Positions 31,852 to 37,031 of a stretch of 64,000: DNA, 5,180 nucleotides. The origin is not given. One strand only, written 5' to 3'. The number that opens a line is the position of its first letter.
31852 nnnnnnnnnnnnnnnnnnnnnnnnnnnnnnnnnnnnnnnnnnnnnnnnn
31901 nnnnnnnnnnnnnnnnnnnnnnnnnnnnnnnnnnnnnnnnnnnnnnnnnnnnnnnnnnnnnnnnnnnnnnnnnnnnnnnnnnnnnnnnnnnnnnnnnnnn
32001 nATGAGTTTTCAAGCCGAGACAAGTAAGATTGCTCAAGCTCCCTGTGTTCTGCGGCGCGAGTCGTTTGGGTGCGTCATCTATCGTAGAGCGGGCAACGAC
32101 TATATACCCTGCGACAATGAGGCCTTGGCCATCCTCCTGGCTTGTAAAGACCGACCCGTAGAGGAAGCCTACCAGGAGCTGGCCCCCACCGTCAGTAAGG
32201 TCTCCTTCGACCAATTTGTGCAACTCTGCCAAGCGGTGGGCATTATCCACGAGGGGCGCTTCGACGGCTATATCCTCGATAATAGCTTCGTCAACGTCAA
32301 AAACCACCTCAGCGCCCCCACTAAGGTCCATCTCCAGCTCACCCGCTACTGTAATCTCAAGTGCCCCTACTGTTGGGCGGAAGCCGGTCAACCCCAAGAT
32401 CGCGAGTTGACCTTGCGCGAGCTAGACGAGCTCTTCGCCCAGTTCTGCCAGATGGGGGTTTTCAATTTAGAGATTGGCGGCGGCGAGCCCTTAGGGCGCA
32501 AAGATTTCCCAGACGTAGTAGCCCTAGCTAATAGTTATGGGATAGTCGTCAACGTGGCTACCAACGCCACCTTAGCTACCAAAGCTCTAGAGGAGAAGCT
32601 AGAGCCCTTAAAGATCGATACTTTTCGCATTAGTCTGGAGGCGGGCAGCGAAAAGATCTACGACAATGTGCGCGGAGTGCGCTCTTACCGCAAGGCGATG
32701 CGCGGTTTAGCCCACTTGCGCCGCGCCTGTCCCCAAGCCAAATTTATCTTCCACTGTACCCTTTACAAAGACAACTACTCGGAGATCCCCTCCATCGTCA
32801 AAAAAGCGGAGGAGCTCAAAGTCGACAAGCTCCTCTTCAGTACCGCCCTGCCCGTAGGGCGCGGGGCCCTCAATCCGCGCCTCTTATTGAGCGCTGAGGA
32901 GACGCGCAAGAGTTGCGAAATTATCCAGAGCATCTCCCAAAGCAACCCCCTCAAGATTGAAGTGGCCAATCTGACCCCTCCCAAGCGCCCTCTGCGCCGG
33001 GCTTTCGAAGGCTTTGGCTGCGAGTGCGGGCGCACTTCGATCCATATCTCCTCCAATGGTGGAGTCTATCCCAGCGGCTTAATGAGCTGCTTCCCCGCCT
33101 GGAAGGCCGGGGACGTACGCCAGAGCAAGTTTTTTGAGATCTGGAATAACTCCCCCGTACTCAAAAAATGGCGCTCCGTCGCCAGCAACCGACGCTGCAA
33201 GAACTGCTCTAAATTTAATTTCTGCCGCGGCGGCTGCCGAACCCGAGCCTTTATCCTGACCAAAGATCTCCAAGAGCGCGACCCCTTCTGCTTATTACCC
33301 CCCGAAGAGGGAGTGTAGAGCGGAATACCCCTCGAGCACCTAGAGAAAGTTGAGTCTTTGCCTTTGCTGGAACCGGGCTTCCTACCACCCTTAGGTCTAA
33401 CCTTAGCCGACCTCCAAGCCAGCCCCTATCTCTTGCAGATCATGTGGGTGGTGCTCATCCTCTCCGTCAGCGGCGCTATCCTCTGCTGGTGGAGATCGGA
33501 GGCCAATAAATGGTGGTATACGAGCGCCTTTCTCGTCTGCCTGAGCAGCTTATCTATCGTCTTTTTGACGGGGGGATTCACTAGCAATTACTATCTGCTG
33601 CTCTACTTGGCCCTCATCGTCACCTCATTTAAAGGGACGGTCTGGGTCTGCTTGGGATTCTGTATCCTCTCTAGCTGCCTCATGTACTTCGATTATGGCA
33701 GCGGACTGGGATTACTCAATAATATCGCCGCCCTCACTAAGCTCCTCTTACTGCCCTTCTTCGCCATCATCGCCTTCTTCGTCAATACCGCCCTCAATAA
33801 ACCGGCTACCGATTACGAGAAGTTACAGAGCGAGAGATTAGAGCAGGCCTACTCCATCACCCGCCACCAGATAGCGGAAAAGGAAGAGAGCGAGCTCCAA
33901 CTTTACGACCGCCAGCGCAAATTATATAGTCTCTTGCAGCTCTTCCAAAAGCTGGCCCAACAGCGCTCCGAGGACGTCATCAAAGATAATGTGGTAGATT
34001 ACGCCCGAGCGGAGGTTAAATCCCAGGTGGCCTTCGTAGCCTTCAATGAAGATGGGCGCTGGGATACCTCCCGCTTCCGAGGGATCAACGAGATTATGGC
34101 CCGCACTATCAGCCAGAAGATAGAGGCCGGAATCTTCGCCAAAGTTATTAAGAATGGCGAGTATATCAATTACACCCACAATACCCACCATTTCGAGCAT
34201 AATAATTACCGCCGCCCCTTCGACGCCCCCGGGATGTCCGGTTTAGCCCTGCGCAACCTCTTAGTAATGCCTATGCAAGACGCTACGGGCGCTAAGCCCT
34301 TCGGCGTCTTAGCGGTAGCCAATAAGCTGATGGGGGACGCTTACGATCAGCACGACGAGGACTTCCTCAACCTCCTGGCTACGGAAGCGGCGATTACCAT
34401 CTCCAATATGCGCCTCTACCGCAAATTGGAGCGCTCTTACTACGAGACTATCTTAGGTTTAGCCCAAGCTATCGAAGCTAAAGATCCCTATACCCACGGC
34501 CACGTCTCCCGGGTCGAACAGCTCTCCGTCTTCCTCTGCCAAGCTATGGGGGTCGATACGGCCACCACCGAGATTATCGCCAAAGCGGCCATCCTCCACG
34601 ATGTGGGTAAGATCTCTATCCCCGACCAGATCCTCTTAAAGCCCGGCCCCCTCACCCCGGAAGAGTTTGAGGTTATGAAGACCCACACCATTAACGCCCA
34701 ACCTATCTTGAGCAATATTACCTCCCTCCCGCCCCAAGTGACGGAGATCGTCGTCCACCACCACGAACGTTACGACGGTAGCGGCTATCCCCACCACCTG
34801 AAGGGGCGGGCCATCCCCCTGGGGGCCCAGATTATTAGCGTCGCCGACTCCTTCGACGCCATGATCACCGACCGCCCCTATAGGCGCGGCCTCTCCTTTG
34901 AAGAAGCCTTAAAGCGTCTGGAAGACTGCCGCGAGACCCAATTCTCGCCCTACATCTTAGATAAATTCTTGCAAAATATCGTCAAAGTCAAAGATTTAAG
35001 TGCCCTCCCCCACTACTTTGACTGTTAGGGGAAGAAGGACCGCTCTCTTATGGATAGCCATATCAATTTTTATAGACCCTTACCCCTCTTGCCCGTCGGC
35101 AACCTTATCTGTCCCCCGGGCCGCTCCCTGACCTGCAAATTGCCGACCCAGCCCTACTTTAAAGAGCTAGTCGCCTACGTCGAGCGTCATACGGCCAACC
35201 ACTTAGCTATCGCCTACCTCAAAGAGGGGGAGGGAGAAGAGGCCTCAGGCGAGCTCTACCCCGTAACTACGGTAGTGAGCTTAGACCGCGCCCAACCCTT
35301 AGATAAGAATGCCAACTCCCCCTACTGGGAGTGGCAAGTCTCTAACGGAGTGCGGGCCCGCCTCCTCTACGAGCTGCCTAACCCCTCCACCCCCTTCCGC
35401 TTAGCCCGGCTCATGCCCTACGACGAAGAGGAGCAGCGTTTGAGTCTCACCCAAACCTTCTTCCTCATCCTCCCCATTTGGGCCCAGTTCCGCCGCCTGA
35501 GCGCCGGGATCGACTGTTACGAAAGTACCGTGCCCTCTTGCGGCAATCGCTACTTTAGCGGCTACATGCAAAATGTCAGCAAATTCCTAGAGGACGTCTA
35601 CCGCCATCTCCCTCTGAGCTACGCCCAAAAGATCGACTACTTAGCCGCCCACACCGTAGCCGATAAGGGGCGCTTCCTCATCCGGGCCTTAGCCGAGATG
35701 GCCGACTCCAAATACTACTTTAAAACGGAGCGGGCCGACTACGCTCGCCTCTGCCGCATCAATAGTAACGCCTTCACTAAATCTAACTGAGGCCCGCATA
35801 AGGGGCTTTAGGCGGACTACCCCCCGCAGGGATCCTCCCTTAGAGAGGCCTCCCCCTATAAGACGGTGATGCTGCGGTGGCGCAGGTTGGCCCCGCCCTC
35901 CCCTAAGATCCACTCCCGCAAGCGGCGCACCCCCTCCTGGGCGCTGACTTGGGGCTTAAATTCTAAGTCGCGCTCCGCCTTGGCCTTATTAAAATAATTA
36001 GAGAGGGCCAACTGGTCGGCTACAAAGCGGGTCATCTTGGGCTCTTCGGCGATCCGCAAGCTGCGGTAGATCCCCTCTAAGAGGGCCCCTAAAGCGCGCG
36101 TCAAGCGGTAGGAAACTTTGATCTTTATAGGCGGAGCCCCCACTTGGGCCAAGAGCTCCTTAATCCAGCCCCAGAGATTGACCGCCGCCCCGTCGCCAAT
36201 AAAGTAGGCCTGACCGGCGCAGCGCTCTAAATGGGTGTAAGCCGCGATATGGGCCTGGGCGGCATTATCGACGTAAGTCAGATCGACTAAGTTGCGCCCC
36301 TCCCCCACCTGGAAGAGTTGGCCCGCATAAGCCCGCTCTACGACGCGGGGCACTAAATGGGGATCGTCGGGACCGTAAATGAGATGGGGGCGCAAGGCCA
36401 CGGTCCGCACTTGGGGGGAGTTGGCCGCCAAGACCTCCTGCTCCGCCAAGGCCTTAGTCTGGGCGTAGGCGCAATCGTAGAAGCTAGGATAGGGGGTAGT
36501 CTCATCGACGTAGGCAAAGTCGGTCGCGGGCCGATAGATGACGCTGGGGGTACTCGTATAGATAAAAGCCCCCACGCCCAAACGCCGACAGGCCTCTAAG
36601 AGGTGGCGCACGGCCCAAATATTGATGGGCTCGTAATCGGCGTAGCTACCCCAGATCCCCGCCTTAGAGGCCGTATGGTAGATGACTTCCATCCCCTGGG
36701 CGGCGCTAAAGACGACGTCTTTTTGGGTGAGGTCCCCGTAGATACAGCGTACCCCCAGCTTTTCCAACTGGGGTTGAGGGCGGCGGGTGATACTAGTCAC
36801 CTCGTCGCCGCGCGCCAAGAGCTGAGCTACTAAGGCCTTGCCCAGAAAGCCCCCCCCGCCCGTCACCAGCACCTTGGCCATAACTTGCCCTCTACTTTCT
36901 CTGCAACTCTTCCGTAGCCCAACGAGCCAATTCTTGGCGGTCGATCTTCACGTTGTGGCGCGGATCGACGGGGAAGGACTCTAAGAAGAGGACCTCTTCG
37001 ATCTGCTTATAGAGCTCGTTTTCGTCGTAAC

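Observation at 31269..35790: Candidate uncharacterised RiPP-like locus beside tRNA-Ala: Cys-rich 97-aa ORF, PqqD/RRE-rSAM-SPASM enzyme, GAF-HD-GYP membrane protein and an unknown protein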

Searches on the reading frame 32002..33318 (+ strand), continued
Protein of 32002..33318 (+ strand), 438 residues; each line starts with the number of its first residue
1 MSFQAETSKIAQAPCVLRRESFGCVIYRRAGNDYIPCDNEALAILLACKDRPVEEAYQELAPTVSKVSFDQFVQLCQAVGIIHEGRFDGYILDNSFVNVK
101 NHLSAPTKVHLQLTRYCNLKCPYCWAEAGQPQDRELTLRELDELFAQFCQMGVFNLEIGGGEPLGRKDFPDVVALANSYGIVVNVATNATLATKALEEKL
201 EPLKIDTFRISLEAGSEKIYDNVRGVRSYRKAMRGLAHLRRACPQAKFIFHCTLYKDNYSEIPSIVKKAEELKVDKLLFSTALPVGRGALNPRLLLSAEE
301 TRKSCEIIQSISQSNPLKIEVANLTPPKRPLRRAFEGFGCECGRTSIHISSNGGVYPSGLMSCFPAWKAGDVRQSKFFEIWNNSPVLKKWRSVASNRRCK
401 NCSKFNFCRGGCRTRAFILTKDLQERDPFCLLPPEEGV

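Call 52: find_encoding_contigs(protein=P0017, flank=6000, max_places=2)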
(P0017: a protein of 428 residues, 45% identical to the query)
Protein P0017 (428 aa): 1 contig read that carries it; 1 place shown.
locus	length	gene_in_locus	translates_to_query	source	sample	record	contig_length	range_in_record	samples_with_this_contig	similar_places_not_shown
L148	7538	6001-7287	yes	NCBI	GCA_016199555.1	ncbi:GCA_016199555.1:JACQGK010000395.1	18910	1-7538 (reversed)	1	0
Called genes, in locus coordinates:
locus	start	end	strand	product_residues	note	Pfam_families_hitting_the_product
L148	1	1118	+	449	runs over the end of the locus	PF22039:HUTI_composite_bact (weak), PF07969:Amidohydro_3 (faint), PF01979:Amidohydro_1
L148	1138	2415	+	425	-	PF00464:SHMT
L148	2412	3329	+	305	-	PF07238:PilZ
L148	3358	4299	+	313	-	PF00696:AA_kinase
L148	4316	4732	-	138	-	-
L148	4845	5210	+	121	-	-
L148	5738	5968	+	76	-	-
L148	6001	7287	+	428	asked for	PF04055:Radical_SAM, PF13186:SPASM (weak)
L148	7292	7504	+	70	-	-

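Call 57: search_protein_families(library=padloc, proteins=[window:32002-33318:+], max_evalue=0.01)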
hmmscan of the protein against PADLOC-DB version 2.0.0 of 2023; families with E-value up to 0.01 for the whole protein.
window:32002-33318:+ (438 aa): 3 families
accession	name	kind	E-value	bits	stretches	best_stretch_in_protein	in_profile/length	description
PDLC02904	pVip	-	1.2e-17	62.3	1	111-276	7-169/262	Viperins associated with kinases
PDLC02903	pVip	-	1.5e-16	58.7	1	109-225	2-112/257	Viperins not associated with kinases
PDLC02905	pVip-kinase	-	0.00049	17.5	1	106-197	181-277/474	Viperin-kinase fusion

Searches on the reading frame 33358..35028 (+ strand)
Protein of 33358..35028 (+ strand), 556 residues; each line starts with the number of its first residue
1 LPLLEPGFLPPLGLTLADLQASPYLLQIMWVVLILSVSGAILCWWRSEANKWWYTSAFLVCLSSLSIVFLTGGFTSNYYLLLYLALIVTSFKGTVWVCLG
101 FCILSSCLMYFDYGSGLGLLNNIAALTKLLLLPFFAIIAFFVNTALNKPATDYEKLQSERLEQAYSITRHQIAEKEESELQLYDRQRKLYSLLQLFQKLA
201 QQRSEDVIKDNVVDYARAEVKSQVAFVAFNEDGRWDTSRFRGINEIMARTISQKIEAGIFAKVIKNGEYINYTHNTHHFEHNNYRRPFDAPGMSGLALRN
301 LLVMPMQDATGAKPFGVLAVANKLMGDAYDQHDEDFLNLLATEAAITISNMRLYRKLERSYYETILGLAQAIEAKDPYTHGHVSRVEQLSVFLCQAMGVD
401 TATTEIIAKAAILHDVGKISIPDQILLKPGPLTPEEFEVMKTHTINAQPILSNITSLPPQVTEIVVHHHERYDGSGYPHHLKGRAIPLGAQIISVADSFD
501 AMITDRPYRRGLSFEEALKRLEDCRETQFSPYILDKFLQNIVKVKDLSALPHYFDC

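Call 4: search_protein_families(library=pfam, proteins=[window:33358-35028:+], max_evalue=0.1)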
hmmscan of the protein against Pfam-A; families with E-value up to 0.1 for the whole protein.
window:33358-35028:+ (556 aa): 6 families
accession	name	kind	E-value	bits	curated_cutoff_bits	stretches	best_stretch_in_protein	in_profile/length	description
PF13487.12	HD_5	-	2.8e-39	135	27.2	1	369-530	4-167/170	HD domain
PF01966.28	HD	-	1.7e-18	67.4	22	1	381-502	3-116/116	HD domain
PF13185.12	GAF_2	-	1e-08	35.9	28.6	1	203-348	2-135/136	GAF domain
PF01590.32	GAF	-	6e-07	30.5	22.4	1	213-348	10-133/133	GAF domain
PF13492.12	GAF_3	-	0.00026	21.8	27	1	290-350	72-129/129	GAF domain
PF10138.15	vWA-TerF-like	-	0.06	13.9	29.4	0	188-250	69-129/200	vWA found in TerF C terminus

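Call 5: search_protein_families(library=ncbifam, proteins=[window:33358-35028:+], max_evalue=0.1)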
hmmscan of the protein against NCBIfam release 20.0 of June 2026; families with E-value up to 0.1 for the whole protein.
window:33358-35028:+ (556 aa): 8 families
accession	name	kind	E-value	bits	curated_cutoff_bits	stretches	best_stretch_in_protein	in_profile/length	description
NF053512.1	nitric_RR_NosR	exception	1.4e-39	136.3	400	1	353-545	166-358/422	response regulator c-di-GMP phosphodiesterase, NosR family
TIGR00277.1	HDIG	domain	7.7e-05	22.5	27.6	1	381-470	7-83/84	HDIG domain-containing metalloprotein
NF008283.0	PRK11061.1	equivalog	0.00019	19.8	583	1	225-370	40-176/748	phosphoenolpyruvate--protein phosphotransferase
TIGR02621.3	cas3_GSU0051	exception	0.0017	17.2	400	1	381-419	673-711/854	type I-G CRISPR-associated helicase/endonuclease Cas3g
NF045665.1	NTPtran_DVU1551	equivalog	0.0098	15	315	1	367-418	206-259/359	DVU_1551 family NTP transferase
TIGR01596.1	cas3_HD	equivalog_domain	0.022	14.8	43.45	0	402-476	28-108/178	CRISPR-associated endonuclease Cas3''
TIGR03276.1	Phn-HD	hypoth_equivalog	0.031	13.8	214.6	1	377-468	18-98/179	phosphonate degradation HD-domain oxygenase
TIGR00488.1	TIGR00488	equivalog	0.054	13.4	70.15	0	380-425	10-52/173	bis(5'-nucleosyl)-tetraphosphatase (symmetrical) YqeK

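Call 57: search_protein_families(library=padloc, proteins=[window:33358-35028:+], max_evalue=0.01)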
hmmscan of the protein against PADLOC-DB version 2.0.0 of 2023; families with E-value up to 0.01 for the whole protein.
window:33358-35028:+ (556 aa): 5 families
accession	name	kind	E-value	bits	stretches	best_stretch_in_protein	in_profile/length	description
PDLC02079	Cas3b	-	1.4e-05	21.5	1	380-470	15-100/691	-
PDLC01769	Cas3g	-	0.0012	15.6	1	380-431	660-711/836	-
PDLC01767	Cas3e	-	0.0016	15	1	392-478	54-121/680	-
PDLC00940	Cas3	-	0.0057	14.8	0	402-476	28-108/178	CRISPR-associated endonuclease Cas3-HD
PDLC01254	Cas3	-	0.0068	14.6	0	382-480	12-99/164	CAS-I; effector_G3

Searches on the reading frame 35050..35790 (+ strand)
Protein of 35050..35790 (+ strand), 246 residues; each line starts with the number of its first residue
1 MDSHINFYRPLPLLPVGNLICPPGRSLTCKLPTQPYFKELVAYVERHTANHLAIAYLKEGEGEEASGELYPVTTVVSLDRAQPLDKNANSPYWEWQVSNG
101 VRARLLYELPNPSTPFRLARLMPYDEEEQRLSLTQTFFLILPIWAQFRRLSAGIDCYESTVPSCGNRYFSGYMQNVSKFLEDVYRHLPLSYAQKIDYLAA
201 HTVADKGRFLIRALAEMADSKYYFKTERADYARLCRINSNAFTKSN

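Call 4: search_protein_families(library=pfam, proteins=[window:35050-35790:+], max_evalue=0.1)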
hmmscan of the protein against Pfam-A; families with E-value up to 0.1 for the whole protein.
window:35050-35790:+ (246 aa): 0 families

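Call 5: search_protein_families(library=ncbifam, proteins=[window:35050-35790:+], max_evalue=0.1)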
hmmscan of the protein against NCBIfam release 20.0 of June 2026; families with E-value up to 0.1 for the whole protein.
window:35050-35790:+ (246 aa): 0 families

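Call 57: search_protein_families(library=padloc, proteins=[window:35050-35790:+], max_evalue=0.01)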
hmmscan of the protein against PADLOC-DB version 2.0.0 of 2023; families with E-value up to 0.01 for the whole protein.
window:35050-35790:+ (246 aa): 0 families

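Call 74: search_solved_structures(query=A5, max_evalue=1)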
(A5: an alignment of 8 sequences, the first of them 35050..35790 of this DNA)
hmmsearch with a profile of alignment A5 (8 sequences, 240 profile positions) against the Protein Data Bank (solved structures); distinct sequences matched with E-value up to 1: 4.
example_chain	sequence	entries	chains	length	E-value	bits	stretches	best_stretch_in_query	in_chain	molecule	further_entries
3ljc_A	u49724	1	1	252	0.00074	22.5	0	5-117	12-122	ATP-dependent protease La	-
3m65_A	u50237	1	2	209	0.019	17.9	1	6-212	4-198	ATP-dependent protease La 1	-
6u5z_A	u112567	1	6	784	0.028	17.3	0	5-116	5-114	Lon protease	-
2ane_A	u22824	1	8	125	0.67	12.8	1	4-110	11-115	ATP-dependent protease La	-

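Call 75: search_protein_families(library=pfam, alignment_id=A5, max_evalue=1)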
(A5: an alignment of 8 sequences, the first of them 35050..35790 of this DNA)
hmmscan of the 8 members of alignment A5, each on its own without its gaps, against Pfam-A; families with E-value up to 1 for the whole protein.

A. member 1, window:35050-35790:+ (246 aa): 0 families

B. families by the number of members that match (of 8 scanned): 2 families
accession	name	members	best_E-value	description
PF02190.22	LON_substr_bdg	5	3.5e-08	ATP-dependent protease La (LON) substrate-binding domain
PF13009.11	Integrase_2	1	0.17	Putative integrase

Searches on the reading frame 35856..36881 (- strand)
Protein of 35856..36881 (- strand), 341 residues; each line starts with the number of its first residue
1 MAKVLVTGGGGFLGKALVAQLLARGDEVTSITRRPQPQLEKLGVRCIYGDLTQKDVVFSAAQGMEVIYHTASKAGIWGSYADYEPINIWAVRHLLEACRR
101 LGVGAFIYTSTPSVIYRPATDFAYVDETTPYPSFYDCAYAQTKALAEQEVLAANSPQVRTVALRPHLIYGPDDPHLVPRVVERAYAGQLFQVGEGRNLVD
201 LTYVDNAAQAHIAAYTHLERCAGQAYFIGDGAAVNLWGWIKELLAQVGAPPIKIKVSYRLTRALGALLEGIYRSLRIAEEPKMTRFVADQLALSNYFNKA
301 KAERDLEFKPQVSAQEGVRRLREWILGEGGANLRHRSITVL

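Call 70: search_protein_families(library=ncbifam, proteins=[window:35856-36881:-], max_evalue=0.00001)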
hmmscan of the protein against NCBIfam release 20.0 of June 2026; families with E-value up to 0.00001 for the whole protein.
window:35856-36881:- (341 aa): 18 families
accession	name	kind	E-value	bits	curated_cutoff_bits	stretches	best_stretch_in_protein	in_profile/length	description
NF042422.1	oxyalk_red_OleD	equivalog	6.4e-111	370.9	580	1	3-324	2-327/329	2-alkyl-3-oxoalkanoate reductase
NF042423.1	oxyalk_red_Shew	equivalog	3.3e-101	338.7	580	1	2-321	9-331/331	2-alkyl-3-oxoalkanoate reductase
TIGR03466.1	HpnA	hypoth_equivalog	1.1e-38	133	367.65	1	3-326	2-322/327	hopanoid-associated sugar epimerase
NF052578.1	StrlDmthSdmBMthl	equivalog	7.1e-24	85.2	600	1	4-312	3-310/328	sterol demethylase protein SdmB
TIGR04180.1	EDH_00030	hypoth_equivalog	3.8e-19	68.9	475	1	4-254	1-262/297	NAD-dependent 4,6-dehydratase LegB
NF058621.1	DiazavRedAvaA7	equivalog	6e-14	52.4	400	1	3-265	2-266/304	3-diazoavenalumate denitrifying reductase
TIGR01181.1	dTDP_gluc_dehyt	equivalog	1.1e-13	51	365.1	1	3-326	1-312/321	dTDP-glucose 4,6-dehydratase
TIGR01746.1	Thioester-redct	subfamily_domain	7.3e-13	48.5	213.35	1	61-224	86-257/371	thioester reductase domain-containing protein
TIGR01179.1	galE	equivalog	6.5e-12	44.9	262.3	1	3-255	1-282/332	UDP-glucose 4-epimerase GalE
NF043036.1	ErythonDh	equivalog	3e-11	43.1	325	1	3-147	2-157/321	D-erythronate dehydrogenase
NF004520.0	PRK05865.1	equivalog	3.2e-11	41.9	1509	1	3-224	2-180/854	sugar epimerase family protein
TIGR01777.1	yfcH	hypoth_equivalog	1.1e-08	35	207.35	1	4-209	1-205/292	TIGR01777 family oxidoreductase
NF005539.0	PRK07201.1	equivalog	2.1e-08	33.4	549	1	4-170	3-179/657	SDR family oxidoreductase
TIGR01214.1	rmlD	equivalog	1.1e-07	31.2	224.05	1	3-192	1-175/285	dTDP-4-dehydrorhamnose reductase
TIGR02197.1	heptose_epim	equivalog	9.9e-07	28.2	274.6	1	4-217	1-232/316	ADP-glyceromanno-heptose 6-epimerase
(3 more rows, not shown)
